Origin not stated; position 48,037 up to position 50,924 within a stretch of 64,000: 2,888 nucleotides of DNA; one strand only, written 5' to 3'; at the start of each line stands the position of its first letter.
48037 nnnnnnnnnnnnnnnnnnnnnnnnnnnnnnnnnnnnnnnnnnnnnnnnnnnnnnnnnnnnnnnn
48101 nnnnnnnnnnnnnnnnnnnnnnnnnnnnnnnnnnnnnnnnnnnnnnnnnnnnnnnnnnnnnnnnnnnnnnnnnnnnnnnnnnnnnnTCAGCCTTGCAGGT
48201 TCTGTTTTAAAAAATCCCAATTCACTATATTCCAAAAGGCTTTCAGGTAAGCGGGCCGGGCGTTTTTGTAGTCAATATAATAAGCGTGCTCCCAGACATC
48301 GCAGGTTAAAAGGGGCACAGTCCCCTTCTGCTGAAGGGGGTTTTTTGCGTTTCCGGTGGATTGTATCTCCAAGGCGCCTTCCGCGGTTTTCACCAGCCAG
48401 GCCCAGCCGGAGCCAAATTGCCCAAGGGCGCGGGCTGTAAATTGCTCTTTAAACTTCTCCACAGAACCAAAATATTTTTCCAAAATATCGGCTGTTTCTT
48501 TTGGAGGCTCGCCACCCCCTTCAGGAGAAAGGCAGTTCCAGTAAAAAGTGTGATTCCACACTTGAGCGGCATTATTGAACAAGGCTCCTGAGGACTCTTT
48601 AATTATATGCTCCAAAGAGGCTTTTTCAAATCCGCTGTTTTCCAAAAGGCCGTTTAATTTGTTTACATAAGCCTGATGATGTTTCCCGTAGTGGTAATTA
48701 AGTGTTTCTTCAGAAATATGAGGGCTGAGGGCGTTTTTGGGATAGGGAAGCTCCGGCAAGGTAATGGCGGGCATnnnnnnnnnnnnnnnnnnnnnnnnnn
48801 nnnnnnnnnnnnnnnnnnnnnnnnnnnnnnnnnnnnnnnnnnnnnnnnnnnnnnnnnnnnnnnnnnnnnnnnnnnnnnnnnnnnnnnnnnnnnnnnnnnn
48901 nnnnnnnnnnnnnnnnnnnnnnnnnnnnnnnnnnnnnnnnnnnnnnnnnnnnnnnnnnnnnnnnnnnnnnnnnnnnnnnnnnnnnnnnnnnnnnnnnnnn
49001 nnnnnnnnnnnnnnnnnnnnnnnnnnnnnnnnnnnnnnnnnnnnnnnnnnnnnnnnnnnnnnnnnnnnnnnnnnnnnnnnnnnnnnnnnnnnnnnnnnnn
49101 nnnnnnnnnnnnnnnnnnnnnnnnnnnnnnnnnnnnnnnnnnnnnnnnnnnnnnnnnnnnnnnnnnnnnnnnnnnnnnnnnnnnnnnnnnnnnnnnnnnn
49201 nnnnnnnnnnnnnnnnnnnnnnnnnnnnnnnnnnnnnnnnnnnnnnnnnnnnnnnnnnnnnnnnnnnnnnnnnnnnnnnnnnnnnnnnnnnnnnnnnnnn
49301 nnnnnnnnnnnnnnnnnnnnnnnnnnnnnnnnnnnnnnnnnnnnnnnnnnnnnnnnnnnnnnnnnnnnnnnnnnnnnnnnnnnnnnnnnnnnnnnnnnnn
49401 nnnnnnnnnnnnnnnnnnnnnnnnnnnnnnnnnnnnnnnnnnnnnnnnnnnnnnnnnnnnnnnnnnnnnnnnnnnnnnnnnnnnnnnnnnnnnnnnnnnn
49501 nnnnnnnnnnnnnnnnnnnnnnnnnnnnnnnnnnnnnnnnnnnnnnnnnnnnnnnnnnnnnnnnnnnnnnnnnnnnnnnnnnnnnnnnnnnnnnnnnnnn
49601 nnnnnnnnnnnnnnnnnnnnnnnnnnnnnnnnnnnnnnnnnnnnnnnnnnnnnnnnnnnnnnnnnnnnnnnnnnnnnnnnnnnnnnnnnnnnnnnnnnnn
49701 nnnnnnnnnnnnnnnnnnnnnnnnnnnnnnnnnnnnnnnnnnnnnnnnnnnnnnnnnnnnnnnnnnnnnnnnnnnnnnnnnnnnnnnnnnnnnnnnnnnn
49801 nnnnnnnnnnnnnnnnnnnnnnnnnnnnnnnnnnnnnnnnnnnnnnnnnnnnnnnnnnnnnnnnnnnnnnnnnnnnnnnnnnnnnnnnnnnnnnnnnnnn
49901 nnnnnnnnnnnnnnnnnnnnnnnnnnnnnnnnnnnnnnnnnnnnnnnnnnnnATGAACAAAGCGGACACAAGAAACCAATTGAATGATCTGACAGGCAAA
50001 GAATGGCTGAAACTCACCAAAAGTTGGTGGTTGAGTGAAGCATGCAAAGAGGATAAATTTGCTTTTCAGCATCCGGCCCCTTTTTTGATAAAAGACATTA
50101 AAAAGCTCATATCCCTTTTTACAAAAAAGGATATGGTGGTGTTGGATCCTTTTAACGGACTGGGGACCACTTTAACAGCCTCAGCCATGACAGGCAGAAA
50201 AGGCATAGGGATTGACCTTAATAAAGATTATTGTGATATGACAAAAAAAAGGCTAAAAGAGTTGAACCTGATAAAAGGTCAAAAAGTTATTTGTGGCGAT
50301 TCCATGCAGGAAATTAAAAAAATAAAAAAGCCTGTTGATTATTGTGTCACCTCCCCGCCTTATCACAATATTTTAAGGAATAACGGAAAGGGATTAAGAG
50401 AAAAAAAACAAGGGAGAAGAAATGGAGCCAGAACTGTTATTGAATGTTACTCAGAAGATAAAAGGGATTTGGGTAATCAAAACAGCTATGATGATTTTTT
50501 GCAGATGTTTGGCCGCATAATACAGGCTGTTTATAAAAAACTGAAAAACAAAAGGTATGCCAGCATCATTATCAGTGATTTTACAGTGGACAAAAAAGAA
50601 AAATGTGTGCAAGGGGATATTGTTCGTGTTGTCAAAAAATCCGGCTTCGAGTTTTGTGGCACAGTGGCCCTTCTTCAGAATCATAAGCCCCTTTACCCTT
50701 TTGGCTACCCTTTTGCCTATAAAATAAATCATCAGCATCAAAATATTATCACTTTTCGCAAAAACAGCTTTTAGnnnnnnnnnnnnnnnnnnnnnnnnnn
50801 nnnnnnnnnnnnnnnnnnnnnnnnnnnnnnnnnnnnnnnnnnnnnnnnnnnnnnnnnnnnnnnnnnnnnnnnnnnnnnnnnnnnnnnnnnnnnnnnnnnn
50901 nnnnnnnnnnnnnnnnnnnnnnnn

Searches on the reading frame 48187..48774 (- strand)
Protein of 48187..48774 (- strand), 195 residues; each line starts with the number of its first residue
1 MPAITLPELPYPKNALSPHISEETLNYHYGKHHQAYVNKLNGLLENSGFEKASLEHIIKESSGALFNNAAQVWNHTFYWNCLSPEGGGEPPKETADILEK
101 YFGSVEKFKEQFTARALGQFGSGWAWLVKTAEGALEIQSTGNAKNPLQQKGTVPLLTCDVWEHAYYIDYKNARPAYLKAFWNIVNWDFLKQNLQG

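Call 15: search_protein_families(library=pfam, proteins=[window:48187-48774:-], max_evalue=0.001)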
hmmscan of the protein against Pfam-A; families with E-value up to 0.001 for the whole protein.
window:48187-48774:- (195 aa): 2 families
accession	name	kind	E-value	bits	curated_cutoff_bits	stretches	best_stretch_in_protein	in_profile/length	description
PF02777.23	Sod_Fe_C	-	8.1e-40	135.4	20.9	1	92-191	3-101/102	Iron/manganese superoxide dismutases, C-terminal domain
PF00081.27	Sod_Fe_N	-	7.3e-31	106.9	27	1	5-83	3-82/82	Iron/manganese superoxide dismutases, alpha-hairpin domain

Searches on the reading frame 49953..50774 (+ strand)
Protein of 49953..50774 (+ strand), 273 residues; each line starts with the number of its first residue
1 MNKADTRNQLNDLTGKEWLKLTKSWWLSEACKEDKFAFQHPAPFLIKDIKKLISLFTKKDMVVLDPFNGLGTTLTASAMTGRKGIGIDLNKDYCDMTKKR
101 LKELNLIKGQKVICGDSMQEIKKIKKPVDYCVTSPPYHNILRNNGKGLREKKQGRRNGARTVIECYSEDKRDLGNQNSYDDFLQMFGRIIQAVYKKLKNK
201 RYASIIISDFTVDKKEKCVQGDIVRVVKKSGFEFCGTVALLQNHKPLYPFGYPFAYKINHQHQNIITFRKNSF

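Call 15: search_protein_families(library=pfam, proteins=[window:49953-50774:+], max_evalue=0.001)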
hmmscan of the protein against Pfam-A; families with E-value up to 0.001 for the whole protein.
window:49953-50774:+ (273 aa): 2 families
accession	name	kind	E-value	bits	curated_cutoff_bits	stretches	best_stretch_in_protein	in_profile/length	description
PF01555.25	N6_N4_Mtase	-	9.9e-25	88.2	26.7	2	17-99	135-221/221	DNA methylase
PF09445.16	Methyltransf_15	-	0.00016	21.7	22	1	62-137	3-81/165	RNA cap guanine-N2 methyltransferase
